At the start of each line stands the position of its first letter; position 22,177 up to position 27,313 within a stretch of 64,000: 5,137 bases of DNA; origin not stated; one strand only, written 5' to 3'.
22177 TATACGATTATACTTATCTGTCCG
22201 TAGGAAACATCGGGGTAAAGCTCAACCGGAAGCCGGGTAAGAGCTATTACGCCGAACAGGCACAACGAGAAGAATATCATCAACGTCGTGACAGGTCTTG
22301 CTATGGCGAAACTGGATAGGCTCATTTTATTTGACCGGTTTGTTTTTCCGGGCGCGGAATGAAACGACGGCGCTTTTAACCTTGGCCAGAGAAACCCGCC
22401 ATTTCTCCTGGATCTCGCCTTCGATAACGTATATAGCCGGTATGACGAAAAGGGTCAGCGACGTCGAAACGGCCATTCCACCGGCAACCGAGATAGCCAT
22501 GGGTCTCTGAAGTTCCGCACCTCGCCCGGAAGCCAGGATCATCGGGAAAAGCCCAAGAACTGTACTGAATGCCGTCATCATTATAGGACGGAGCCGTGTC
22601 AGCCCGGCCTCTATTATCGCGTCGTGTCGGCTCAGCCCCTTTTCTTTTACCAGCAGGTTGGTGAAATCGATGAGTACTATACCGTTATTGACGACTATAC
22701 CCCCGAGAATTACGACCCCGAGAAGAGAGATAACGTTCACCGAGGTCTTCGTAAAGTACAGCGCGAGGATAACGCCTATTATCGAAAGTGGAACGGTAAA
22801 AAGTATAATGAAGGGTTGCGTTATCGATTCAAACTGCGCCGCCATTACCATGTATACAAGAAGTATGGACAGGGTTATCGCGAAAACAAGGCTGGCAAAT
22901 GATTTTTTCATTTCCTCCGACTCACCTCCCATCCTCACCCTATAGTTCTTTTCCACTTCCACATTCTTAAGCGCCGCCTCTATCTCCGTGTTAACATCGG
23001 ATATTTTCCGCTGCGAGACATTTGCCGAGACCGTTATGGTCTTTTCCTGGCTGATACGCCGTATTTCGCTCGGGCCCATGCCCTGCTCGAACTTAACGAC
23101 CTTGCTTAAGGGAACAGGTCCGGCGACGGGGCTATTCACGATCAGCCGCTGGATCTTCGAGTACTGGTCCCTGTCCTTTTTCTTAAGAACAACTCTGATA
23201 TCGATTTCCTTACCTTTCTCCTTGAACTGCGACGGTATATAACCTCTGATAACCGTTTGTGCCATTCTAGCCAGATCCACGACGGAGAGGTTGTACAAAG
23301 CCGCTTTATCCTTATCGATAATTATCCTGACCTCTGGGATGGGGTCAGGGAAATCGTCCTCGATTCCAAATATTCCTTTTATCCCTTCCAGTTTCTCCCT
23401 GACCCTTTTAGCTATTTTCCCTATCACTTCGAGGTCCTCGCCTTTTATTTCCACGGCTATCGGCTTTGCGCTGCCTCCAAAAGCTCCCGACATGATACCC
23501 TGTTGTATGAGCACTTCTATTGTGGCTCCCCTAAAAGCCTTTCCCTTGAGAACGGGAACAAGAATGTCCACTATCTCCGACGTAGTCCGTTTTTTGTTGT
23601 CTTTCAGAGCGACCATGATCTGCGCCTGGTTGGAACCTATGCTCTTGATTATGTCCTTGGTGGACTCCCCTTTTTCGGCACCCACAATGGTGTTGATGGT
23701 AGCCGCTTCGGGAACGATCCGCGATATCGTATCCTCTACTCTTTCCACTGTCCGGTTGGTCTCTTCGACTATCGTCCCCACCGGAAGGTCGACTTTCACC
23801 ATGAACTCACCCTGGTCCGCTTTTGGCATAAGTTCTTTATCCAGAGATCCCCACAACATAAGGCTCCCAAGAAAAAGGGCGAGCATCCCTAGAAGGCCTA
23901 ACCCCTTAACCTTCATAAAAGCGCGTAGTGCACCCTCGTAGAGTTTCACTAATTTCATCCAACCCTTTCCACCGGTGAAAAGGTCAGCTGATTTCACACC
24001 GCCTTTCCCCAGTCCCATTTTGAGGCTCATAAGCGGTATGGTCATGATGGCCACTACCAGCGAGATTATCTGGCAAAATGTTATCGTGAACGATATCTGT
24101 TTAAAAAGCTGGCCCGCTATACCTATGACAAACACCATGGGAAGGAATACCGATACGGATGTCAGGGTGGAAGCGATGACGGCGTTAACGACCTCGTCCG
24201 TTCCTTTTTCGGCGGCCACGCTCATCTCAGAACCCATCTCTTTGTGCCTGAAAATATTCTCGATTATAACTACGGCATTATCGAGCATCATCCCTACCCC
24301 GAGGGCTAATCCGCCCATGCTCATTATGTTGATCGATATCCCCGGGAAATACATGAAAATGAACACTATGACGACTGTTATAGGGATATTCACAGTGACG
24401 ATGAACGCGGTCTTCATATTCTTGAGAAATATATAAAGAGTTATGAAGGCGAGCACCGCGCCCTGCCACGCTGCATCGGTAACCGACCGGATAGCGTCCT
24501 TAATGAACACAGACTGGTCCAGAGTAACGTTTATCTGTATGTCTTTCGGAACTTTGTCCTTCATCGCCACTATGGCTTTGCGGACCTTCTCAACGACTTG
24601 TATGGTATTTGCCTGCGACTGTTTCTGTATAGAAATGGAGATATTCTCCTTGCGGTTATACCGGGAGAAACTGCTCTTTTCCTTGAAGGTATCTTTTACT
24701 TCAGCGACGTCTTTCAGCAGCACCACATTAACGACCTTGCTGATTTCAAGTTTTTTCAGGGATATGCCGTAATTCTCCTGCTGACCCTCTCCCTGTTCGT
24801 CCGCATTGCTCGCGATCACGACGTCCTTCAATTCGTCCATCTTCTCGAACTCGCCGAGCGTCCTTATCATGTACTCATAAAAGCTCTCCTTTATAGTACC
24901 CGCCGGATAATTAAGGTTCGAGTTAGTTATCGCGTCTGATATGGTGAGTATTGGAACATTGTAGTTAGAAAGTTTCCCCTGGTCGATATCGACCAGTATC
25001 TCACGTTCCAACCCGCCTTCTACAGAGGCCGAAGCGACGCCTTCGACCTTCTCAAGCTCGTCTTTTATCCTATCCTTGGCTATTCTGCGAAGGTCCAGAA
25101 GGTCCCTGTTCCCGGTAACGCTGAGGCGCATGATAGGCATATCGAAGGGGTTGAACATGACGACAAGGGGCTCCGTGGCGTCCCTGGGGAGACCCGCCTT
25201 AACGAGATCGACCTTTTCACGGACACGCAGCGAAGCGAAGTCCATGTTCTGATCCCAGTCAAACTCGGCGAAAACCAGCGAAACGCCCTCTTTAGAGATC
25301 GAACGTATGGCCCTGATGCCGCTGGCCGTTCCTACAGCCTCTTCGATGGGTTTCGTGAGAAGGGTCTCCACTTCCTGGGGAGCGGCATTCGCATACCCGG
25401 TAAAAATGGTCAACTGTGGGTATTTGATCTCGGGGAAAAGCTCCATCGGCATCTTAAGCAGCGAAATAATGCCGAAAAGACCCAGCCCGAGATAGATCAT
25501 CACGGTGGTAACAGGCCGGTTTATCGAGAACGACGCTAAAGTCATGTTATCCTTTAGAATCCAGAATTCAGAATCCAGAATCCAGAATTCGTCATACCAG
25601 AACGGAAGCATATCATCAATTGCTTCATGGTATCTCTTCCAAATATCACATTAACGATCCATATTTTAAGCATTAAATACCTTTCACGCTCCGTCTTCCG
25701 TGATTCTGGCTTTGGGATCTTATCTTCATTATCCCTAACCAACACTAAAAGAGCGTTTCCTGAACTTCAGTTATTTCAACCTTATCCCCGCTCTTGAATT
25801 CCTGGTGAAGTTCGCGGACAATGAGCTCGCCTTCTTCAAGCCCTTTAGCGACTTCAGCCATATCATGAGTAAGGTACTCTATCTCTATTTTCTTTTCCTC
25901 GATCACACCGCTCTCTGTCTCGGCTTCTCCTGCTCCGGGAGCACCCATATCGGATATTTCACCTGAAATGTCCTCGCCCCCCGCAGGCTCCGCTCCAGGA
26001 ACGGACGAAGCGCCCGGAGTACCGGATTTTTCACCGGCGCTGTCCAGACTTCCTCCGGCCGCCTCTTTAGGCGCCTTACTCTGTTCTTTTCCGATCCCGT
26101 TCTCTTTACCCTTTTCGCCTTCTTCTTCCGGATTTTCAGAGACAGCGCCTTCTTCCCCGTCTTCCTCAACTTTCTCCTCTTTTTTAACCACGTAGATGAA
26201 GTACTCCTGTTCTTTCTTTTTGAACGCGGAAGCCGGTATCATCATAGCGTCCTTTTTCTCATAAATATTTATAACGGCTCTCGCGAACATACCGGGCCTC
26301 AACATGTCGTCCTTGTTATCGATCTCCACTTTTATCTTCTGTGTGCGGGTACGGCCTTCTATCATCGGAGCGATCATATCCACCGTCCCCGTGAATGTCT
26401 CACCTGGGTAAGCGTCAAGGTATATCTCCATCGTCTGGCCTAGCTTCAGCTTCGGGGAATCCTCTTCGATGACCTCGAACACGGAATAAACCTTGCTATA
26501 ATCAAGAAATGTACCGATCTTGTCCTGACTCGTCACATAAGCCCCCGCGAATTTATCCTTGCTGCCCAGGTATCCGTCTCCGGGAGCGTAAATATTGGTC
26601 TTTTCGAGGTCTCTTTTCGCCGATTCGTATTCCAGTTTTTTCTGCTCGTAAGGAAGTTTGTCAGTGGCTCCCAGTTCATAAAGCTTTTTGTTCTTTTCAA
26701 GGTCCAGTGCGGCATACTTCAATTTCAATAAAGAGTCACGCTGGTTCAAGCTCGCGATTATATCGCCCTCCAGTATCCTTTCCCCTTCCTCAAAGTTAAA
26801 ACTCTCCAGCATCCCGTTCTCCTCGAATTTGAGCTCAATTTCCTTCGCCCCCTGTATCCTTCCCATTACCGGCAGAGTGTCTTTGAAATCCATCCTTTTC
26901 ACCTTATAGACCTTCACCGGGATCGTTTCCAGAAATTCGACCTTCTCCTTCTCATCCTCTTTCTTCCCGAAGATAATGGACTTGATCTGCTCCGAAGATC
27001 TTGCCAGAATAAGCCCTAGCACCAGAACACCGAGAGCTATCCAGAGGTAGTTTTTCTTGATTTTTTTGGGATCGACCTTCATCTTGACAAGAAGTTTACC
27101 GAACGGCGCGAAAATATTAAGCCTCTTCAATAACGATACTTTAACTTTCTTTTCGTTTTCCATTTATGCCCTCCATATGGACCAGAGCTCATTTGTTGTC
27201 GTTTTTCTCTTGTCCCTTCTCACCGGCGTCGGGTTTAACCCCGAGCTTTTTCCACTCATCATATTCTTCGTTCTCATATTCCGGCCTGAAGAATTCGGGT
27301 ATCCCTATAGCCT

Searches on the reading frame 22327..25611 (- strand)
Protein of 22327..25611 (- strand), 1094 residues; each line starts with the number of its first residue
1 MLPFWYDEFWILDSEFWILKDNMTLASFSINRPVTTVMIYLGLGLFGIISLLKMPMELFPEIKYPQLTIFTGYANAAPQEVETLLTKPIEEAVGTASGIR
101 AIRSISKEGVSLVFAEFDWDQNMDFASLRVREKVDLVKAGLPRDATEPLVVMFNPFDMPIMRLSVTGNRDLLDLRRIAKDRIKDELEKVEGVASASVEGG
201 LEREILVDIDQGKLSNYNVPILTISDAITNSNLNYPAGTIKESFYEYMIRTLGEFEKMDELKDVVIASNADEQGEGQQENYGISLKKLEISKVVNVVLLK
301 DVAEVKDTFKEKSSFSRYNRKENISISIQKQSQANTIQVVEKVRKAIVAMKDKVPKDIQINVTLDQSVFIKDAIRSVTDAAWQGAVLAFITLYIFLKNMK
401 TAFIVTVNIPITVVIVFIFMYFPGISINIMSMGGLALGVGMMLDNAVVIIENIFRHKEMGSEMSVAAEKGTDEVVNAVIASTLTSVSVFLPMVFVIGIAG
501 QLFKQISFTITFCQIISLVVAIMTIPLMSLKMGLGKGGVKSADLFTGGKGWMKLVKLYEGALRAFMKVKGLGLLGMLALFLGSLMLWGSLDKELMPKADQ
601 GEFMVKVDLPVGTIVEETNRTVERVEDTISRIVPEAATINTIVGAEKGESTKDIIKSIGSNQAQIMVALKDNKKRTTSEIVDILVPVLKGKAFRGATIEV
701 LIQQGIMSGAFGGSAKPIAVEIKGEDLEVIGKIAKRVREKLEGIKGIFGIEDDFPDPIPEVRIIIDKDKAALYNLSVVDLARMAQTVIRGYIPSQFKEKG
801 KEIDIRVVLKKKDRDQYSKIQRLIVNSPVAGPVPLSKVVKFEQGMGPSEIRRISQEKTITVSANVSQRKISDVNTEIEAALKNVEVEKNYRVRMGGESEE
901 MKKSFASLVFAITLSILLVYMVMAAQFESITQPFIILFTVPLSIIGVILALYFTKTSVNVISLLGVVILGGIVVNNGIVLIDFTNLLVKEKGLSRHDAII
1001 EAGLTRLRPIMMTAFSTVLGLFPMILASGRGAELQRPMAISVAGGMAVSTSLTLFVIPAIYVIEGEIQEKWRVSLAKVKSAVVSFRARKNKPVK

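Call 9: search_protein_families(library=pfam, proteins=[window:22327-25611:-], max_evalue=0.001)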
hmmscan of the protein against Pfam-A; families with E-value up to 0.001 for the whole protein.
window:22327-25611:- (1094 aa): 1 family
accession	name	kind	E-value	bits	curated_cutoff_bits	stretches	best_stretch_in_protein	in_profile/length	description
PF00873.25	ACR_tran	-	1.3e-237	791.6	28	1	26-1063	2-1019/1021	AcrB/AcrD/AcrF family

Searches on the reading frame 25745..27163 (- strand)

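Call 9: search_protein_families(library=pfam, proteins=[window:25745-27163:-], max_evalue=0.001)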
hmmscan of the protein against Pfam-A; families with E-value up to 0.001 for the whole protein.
window:25745-27163:- (472 aa): 2 families
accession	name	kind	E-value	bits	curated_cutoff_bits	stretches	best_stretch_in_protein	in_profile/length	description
PF16576.10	HlyD_D23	-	4.8e-28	98.3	30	1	180-294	100-214/214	Barrel-sandwich domain of CusB or HlyD membrane-fusion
PF13437.12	HlyD_3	-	6.5e-10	40.1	22.2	1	191-291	2-106/106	HlyD family secretion protein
